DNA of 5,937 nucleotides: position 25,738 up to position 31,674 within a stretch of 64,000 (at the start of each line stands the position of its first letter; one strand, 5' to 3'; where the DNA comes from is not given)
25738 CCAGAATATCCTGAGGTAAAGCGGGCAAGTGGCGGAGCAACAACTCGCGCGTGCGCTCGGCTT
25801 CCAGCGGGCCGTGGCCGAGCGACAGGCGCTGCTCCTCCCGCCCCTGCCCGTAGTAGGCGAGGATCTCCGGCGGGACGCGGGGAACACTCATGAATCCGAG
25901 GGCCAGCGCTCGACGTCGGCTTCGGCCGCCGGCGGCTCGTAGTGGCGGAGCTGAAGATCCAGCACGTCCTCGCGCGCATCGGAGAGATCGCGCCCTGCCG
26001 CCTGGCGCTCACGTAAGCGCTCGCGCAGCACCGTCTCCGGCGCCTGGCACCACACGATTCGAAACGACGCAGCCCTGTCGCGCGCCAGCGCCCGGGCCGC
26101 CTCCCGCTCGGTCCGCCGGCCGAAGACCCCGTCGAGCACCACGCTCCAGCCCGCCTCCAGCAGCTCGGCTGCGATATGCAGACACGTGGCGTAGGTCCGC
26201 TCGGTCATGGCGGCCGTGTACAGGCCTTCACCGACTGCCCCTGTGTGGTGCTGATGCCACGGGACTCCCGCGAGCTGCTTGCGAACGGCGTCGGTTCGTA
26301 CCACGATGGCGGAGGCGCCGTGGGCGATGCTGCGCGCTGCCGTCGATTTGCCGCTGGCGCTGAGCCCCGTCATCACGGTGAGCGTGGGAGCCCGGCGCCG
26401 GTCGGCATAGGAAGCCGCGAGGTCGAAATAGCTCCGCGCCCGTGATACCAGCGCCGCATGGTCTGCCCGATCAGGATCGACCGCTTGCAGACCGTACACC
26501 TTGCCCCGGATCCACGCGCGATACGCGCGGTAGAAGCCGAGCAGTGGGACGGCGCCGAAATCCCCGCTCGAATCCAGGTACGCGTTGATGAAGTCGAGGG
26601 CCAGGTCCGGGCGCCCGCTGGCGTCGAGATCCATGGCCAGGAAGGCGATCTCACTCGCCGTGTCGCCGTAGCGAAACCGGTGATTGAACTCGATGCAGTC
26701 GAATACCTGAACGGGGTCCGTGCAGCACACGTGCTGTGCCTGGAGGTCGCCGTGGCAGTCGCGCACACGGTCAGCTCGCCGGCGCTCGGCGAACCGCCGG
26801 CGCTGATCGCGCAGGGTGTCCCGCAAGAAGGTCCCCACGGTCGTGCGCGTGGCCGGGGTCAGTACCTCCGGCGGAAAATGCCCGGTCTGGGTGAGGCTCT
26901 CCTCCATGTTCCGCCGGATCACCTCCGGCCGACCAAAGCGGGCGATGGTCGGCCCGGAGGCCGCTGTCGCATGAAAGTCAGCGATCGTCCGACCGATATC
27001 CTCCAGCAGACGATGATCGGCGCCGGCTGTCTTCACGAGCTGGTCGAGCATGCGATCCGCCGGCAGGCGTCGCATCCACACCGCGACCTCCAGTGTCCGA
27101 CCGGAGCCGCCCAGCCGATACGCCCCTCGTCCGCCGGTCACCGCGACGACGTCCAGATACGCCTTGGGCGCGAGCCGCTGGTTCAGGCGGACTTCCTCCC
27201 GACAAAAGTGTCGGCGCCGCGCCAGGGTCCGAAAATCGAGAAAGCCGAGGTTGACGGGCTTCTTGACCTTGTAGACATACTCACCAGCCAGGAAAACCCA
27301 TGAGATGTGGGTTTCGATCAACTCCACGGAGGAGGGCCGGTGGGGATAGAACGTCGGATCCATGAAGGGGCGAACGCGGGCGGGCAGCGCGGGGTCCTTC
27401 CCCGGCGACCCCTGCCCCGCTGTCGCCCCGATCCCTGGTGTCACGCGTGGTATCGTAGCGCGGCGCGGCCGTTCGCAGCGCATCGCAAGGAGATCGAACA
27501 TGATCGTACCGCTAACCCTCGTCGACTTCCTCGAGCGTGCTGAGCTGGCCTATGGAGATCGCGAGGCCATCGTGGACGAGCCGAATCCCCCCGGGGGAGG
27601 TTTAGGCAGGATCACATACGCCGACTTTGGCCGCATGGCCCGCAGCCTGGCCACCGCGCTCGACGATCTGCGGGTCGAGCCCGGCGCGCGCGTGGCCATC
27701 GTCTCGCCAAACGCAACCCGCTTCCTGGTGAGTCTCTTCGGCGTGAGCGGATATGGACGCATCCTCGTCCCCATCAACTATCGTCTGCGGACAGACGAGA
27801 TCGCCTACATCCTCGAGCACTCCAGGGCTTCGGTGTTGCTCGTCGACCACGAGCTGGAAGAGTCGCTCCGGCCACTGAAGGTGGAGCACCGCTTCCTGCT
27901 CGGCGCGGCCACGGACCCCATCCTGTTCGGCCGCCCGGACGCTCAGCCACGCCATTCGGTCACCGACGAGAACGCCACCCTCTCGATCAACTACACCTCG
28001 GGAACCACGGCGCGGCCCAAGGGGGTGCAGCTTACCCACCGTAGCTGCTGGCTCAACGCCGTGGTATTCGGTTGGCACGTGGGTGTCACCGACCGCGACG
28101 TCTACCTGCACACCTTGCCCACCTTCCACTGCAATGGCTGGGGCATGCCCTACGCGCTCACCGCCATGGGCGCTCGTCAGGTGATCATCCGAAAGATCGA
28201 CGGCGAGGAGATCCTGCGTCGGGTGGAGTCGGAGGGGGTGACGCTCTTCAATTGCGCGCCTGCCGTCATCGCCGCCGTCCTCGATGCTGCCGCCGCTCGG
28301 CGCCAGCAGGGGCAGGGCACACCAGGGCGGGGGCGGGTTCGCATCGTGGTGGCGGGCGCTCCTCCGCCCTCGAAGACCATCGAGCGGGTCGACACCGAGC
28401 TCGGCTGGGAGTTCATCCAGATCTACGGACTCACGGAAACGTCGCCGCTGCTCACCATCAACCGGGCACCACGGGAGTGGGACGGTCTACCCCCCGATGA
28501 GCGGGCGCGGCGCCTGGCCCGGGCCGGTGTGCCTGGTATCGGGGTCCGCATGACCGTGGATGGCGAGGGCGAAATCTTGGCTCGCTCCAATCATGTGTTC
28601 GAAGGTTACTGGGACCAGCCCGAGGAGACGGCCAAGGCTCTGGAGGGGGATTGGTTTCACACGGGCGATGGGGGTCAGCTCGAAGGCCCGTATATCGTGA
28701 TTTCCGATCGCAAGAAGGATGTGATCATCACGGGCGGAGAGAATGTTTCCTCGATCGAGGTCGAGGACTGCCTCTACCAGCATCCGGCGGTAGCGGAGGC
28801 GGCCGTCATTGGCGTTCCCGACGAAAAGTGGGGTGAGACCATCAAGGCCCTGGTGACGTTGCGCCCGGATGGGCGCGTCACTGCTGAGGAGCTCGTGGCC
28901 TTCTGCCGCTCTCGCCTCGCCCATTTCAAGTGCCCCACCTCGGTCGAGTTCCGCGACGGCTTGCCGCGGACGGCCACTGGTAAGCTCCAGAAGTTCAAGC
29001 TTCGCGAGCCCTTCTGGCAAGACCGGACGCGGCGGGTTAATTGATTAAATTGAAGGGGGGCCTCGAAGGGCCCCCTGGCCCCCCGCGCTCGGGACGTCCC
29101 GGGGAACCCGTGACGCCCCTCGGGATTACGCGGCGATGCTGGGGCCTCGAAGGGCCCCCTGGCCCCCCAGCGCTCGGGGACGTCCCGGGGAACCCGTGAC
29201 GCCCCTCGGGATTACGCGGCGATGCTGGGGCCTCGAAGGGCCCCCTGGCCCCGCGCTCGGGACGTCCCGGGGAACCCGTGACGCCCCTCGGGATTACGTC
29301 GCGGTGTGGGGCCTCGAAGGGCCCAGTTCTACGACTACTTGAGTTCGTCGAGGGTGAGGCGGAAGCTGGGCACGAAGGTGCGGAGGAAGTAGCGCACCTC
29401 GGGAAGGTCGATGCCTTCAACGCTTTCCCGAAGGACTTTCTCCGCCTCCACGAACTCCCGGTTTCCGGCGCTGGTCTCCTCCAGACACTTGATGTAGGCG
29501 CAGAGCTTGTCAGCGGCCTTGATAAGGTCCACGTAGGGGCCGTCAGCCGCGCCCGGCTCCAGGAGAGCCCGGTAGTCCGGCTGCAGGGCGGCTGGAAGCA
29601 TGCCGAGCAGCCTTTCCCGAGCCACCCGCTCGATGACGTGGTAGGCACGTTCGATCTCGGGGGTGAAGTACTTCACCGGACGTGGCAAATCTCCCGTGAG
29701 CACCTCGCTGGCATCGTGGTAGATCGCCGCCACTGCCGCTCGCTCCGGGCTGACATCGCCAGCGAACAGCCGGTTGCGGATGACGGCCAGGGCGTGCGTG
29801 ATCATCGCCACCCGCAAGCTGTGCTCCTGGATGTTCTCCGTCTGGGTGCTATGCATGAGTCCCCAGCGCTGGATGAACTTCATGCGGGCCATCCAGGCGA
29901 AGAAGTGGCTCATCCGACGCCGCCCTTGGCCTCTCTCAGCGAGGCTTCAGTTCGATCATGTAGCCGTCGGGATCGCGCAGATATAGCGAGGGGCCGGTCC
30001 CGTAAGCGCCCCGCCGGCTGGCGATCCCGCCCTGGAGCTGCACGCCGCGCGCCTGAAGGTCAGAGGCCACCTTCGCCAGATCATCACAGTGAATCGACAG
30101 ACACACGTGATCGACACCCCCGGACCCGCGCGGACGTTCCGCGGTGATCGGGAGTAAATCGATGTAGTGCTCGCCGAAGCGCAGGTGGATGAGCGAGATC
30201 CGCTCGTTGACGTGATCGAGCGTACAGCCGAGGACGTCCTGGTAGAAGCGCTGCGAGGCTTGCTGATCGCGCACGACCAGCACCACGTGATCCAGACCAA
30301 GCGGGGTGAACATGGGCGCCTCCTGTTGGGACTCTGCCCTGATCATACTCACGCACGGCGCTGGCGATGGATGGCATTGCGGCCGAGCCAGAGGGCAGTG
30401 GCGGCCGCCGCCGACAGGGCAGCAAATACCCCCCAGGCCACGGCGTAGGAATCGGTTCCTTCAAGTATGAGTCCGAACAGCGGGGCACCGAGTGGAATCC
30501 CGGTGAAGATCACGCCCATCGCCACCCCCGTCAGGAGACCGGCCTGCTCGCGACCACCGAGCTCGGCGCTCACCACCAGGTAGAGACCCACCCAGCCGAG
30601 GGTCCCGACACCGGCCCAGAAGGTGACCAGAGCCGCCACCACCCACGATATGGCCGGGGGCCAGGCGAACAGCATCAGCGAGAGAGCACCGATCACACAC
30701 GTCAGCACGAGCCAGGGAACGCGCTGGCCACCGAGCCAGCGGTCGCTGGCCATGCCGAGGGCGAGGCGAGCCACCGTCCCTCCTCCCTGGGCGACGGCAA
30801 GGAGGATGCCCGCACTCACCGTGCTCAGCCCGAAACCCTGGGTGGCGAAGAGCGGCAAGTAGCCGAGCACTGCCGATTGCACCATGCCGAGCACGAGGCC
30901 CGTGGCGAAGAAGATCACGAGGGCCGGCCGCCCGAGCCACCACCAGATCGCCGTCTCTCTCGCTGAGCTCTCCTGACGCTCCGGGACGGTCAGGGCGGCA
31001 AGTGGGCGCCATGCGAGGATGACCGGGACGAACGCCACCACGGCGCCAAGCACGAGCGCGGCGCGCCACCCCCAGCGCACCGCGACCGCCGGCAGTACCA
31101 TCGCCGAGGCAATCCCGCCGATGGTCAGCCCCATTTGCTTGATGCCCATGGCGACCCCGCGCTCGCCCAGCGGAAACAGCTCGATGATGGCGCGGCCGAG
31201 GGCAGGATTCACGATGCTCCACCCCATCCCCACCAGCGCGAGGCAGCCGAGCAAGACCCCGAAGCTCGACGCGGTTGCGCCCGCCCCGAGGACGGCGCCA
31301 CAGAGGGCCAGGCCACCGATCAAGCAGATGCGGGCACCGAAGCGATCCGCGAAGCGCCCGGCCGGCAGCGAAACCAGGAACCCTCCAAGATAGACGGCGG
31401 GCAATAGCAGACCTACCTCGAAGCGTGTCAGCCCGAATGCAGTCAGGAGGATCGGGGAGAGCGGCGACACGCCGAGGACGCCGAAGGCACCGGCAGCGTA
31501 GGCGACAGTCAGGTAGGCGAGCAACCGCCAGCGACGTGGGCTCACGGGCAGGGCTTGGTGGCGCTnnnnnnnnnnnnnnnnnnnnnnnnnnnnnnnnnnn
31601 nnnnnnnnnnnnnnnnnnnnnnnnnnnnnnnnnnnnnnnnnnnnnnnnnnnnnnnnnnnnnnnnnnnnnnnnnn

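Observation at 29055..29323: Family of about 84-bp GC-rich tandem repeats with internal palindromes at three loci (29.05, 35.3 and 56.96 kb)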

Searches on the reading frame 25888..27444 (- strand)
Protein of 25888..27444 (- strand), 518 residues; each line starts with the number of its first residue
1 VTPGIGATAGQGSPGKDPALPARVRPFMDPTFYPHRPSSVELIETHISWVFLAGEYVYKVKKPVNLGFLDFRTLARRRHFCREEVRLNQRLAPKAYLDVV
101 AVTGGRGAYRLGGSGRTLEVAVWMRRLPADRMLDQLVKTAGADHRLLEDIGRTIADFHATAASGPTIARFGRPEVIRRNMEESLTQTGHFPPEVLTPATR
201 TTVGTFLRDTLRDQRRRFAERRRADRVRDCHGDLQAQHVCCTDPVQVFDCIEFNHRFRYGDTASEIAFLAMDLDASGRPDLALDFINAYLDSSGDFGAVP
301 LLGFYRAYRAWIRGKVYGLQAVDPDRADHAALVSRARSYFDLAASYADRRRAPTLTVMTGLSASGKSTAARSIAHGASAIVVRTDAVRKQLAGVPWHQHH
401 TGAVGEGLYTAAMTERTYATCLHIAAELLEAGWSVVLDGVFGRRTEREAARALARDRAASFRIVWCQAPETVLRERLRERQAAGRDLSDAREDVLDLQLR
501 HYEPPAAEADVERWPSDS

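Call 41: search_protein_families(library=pfam, proteins=[window:25888-27444:-])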
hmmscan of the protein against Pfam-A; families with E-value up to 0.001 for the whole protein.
window:25888-27444:- (518 aa): 4 families
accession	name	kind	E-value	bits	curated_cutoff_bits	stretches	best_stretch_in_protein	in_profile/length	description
PF13671.12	AAA_33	-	1.3e-32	113.5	27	1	355-505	1-143/143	AAA domain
PF01583.26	APS_kinase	-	0.00013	22.5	21.1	0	356-476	5-117/152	Adenylylsulphate kinase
PF06414.18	Zeta_toxin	-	0.00016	21.6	22.3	1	346-486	10-153/199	Zeta toxin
PF13238.12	AAA_18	-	0.00086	20.2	29.4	0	358-483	3-114/128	AAA domain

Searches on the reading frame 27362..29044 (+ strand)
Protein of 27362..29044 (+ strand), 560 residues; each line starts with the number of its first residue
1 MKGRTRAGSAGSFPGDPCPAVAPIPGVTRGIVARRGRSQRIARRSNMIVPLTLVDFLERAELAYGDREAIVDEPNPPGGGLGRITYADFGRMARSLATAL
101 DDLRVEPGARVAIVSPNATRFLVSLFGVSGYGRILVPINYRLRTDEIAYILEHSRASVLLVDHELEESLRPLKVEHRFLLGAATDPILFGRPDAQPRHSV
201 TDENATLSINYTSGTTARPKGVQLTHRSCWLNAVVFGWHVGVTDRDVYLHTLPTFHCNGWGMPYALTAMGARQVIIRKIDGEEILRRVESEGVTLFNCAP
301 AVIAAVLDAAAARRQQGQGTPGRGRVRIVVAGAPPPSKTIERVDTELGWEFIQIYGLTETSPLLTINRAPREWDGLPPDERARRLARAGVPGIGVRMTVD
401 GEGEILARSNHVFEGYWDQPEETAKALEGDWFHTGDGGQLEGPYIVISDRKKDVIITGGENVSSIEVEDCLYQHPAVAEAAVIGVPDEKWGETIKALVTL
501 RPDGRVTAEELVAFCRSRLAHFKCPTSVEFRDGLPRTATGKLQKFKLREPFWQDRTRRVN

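Call 10: find_encoding_contigs(protein=window:27362-29044:+, flank=3000, max_places=6)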
Protein window:27362-29044:+ (560 aa): no gene with exactly this product is on record in the collection.
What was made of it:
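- Tried and rejected: Exact-protein look-up of the flanking AMP-binding gene: not on record (call 10).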

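Call 27: search_protein_families(library=pfam, proteins=[window:27362-29044:+])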
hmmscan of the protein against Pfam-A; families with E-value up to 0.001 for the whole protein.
window:27362-29044:+ (560 aa): 2 families
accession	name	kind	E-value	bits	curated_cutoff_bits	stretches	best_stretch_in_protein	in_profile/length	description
PF00501.34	AMP-binding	-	6.4e-69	233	29.9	1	59-417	3-384/384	AMP-binding enzyme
PF13193.12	AMP-binding_C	-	1.8e-24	86.9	24.5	1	466-541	1-76/76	AMP-binding enzyme C-terminal domain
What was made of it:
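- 27362..29044 (+): AMP-binding (acyl-CoA synthetase-like) gene. Its stop codon lies 12 nt before array A. Pfam call 27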

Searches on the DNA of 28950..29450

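Call 46: search_rna_families(source=window, start=28950, end=29450, threshold=evalue, max_evalue=5)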
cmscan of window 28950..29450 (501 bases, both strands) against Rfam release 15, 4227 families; matches with E-value up to 5: 1.
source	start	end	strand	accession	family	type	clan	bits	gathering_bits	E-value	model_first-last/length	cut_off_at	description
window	29190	29272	+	RF03620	mir-1233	Gene; miRNA;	-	17.7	87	2.4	1-82/82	no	mir-1233 microRNA precursor family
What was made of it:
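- On Any Rfam RNA family: Only mir-1233 at E = 2.4 in E-value mode on array A (call 46).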

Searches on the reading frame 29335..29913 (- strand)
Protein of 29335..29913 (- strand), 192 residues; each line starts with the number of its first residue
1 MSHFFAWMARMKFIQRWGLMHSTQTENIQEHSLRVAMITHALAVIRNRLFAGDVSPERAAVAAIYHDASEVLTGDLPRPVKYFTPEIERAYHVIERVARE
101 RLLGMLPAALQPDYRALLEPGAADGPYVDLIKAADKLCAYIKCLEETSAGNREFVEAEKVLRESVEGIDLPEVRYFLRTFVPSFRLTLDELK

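Call 27: search_protein_families(library=pfam, proteins=[window:29335-29913:-])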
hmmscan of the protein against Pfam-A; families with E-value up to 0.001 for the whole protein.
window:29335-29913:- (192 aa): 3 families
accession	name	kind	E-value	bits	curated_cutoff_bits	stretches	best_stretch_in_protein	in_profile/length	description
PF12917.13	YfbR-like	-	4.6e-73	245.2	25.9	1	3-184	1-182/182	5'-deoxynucleotidase YfbR-like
PF13023.12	HD_3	-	5e-14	53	22.5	1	9-160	2-149/165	HD domain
PF01966.28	HD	-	2e-08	35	22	1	30-139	3-115/116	HD domain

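Call 42: find_related_loci(query=window:29335-29913:-, collection=metagenome_contigs, flank=8000)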
Query window:29335-29913:- (192 aa) in metagenome_contigs; peptide patterns used: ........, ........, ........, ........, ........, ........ (x = any residue, [..] = any of these).
349 stretches matched a pattern; 10 encode a relative of the query (tblastn E <= 1e-3); 10 distinct loci.
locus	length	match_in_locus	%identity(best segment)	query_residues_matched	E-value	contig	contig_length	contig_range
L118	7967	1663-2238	84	1-192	3e-111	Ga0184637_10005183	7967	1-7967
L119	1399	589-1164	83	1-192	2e-119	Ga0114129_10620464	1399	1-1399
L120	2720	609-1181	81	1-191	2e-110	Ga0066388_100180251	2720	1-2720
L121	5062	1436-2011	73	1-192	4e-93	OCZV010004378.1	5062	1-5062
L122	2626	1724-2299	71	1-192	3e-95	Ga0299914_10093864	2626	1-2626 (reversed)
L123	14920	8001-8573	66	1-191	3e-88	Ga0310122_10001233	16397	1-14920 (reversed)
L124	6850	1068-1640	64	1-191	1e-80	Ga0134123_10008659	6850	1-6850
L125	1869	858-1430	64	1-191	5e-84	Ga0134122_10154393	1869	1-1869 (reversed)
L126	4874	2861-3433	63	1-191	4e-80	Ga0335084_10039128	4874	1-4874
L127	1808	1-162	78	138-191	3e-26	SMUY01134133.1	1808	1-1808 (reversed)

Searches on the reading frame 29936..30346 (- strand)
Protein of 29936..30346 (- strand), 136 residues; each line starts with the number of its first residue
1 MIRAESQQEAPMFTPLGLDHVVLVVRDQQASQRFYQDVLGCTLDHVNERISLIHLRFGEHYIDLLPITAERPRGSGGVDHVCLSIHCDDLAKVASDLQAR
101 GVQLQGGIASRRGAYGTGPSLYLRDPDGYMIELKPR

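Call 41: search_protein_families(library=pfam, proteins=[window:29936-30346:-])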
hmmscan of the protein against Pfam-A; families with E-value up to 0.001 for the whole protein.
window:29936-30346:- (136 aa): 4 families
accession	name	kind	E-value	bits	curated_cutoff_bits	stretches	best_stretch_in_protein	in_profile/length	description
PF00903.31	Glyoxalase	-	1.3e-13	51.8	20.6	1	17-133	1-121/121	Glyoxalase/Bleomycin resistance protein/Dioxygenase superfamily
PF13669.12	Glyoxalase_4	-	5e-06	27.2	27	1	19-110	1-100/109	Glyoxalase/Bleomycin resistance protein/Dioxygenase superfamily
PF13468.12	Glyoxalase_3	-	1.5e-05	25.6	25.1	1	18-109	1-102/176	Glyoxalase-like domain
PF22677.2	Ble-like_N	-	2.6e-05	24.3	24.5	1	20-43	4-27/41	Bleomycin resistance protein-like N-terminal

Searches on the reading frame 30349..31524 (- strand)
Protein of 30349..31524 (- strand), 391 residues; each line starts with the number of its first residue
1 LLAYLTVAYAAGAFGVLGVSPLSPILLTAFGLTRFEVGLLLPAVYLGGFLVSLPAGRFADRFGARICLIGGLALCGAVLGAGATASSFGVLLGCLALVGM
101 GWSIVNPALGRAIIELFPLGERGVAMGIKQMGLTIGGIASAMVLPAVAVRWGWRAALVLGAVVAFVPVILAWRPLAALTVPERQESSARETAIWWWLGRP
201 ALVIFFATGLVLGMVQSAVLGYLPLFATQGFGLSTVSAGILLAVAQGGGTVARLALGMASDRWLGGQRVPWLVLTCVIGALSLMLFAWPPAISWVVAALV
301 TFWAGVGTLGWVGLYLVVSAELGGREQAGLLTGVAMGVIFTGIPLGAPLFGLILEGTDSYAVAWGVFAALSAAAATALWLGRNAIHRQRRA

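Call 41: search_protein_families(library=pfam, proteins=[window:30349-31524:-])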
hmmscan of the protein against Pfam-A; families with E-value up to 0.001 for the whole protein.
window:30349-31524:- (391 aa): 1 family
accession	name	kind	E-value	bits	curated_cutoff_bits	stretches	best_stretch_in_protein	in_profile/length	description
PF07690.21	MFS_1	-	6.6e-38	130.9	33.4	1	6-345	2-345/347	Major Facilitator Superfamily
